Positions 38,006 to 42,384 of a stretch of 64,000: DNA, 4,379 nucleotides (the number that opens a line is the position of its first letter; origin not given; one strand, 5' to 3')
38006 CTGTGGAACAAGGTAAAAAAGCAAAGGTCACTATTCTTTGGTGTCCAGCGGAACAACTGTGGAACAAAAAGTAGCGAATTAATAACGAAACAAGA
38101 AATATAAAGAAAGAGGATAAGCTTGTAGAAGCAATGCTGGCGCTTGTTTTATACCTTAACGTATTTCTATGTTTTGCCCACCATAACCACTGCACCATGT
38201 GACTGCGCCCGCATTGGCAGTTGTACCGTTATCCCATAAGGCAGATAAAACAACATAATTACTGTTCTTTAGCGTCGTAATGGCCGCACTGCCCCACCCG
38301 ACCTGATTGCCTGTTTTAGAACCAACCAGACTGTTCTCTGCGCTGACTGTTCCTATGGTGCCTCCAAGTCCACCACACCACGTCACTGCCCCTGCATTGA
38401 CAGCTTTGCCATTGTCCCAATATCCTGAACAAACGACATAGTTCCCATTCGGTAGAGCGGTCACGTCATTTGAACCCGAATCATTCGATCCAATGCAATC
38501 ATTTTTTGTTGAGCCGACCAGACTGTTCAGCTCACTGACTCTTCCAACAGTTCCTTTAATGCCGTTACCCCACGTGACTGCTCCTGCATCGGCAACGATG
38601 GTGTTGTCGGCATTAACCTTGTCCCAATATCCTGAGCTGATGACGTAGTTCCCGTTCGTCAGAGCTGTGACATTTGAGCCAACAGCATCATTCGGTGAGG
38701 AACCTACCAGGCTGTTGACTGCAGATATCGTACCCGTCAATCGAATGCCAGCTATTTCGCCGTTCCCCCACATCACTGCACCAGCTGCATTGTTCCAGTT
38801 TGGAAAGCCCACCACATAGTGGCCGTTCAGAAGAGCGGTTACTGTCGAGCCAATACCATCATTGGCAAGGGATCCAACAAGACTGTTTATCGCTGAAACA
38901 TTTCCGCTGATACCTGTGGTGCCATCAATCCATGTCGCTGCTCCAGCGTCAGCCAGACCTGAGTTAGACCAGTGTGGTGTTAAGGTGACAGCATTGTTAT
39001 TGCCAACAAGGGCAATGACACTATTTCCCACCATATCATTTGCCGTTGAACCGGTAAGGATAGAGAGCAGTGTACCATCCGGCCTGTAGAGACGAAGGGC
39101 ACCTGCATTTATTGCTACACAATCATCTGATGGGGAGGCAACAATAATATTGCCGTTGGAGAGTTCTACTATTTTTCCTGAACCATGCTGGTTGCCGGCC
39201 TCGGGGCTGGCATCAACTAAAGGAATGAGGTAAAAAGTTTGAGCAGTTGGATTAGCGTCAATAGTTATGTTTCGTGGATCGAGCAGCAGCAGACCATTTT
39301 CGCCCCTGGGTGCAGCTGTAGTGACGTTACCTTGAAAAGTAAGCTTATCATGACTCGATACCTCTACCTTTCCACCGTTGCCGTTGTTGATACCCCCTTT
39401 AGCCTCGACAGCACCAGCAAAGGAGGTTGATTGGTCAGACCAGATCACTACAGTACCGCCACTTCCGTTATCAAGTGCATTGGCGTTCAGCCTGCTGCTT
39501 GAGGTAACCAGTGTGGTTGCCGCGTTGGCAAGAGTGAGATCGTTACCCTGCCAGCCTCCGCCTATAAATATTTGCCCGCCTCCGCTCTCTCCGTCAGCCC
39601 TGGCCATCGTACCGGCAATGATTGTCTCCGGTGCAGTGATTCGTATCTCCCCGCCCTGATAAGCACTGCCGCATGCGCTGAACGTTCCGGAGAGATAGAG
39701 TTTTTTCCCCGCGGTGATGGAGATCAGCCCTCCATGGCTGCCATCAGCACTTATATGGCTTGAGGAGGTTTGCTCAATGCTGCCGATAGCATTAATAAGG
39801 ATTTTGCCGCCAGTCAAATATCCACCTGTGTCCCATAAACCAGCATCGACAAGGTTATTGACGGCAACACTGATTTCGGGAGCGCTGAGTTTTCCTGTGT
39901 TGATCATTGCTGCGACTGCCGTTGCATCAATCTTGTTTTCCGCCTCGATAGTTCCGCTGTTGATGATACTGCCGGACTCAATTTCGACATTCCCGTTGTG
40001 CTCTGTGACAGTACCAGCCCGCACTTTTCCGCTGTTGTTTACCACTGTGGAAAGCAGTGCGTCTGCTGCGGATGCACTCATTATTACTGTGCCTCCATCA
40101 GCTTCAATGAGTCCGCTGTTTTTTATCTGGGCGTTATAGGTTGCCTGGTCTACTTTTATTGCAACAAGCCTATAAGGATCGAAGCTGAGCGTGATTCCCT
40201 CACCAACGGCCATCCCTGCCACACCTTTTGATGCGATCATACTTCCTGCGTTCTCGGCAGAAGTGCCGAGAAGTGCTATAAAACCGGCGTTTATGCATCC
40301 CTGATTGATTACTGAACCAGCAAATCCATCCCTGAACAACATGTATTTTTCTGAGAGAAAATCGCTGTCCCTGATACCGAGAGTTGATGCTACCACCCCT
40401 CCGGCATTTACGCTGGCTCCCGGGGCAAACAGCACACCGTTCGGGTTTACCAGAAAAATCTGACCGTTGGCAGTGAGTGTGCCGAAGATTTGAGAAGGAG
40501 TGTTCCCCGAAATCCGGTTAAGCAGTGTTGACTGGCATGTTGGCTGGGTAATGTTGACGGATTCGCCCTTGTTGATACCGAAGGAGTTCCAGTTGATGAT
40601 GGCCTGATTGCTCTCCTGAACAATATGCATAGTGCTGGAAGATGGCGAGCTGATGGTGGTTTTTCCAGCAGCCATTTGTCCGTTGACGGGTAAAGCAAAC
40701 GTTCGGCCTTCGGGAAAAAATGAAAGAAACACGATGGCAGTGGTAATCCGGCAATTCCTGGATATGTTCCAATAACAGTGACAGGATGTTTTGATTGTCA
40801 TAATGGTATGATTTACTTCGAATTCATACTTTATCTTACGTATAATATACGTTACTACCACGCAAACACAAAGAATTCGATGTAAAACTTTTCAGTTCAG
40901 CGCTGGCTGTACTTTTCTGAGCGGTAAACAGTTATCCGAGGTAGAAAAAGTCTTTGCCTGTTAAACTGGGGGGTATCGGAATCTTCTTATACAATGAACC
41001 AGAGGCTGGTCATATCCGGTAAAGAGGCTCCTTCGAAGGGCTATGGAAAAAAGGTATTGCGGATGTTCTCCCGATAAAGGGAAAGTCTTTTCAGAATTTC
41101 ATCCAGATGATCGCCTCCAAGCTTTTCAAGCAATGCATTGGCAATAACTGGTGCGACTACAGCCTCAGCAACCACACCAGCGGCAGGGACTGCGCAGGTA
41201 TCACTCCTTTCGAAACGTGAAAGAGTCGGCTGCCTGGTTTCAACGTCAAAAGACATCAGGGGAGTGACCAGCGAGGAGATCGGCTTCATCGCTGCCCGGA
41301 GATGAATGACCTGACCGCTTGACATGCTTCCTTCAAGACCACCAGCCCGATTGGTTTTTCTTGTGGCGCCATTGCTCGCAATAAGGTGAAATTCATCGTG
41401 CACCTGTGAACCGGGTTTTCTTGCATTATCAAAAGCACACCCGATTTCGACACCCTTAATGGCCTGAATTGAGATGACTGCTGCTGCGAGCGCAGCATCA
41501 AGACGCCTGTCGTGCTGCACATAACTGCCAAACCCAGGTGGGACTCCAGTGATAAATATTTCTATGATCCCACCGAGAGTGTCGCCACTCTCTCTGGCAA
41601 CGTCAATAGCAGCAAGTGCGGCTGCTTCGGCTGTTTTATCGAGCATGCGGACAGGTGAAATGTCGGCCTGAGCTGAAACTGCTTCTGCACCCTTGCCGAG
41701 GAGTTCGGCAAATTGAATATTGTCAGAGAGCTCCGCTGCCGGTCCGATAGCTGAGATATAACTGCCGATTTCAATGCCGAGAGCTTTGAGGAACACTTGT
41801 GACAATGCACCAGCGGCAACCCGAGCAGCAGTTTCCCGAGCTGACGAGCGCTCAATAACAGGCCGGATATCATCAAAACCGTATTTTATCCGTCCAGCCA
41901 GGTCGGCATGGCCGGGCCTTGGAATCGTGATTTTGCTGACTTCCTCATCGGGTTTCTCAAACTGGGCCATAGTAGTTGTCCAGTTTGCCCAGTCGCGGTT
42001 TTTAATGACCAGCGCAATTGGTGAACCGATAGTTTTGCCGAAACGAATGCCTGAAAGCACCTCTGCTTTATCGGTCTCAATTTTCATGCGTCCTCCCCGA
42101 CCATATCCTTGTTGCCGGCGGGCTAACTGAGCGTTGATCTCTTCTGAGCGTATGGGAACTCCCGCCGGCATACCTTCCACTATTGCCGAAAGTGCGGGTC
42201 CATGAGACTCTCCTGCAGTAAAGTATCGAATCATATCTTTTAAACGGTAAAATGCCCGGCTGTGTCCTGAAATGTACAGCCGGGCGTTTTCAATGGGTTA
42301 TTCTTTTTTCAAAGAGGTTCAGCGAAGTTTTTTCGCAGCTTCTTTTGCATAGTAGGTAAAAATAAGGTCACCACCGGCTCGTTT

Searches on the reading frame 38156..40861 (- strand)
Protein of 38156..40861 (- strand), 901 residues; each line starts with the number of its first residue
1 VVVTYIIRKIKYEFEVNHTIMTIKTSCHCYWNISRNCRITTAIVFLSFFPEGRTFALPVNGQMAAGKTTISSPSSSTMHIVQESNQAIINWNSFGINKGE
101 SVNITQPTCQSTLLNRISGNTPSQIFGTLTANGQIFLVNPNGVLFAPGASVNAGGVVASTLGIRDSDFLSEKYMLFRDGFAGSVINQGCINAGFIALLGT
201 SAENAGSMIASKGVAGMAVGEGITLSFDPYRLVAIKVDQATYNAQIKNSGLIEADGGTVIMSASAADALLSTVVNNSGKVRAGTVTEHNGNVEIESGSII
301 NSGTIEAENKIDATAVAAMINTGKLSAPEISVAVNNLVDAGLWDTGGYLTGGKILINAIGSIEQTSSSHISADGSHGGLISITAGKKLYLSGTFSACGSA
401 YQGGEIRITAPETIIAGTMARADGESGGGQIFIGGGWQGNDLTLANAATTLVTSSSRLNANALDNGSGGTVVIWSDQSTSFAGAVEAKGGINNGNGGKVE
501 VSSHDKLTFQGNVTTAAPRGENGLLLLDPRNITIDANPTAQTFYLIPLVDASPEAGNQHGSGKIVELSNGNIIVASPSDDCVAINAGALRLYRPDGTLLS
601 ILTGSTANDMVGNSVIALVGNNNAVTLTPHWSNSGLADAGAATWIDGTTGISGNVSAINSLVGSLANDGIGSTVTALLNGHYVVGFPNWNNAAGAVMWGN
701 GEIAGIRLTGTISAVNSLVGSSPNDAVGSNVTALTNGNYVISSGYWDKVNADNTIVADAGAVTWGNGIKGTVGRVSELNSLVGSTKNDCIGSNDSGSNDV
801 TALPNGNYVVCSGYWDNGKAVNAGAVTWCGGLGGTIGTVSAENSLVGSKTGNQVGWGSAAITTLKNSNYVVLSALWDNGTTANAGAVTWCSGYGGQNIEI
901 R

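Call 7: search_protein_families(library=pfam, proteins=[window:38156-40861:-], max_evalue=0.01)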
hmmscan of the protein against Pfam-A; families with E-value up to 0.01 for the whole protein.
window:38156-40861:- (901 aa): 2 families
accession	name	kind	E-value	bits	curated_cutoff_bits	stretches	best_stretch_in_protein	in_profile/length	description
PF18888.5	DUF5650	-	5.9e-79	260.1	25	5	802-855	1-54/55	Repeat of unknown function (DUF5650)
PF05860.19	TPS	-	8.9e-29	101.6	33.5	1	71-306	16-251/252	TPS secretion domain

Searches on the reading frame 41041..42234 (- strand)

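Call 7: search_protein_families(library=pfam, proteins=[window:41041-42234:-], max_evalue=0.01)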
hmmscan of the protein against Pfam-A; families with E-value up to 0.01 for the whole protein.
window:41041-42234:- (397 aa): 1 family
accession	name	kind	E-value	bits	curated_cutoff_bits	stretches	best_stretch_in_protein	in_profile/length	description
PF01264.26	Chorismate_synt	-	7.3e-115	383.6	27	1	3-369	2-327/327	Chorismate synthase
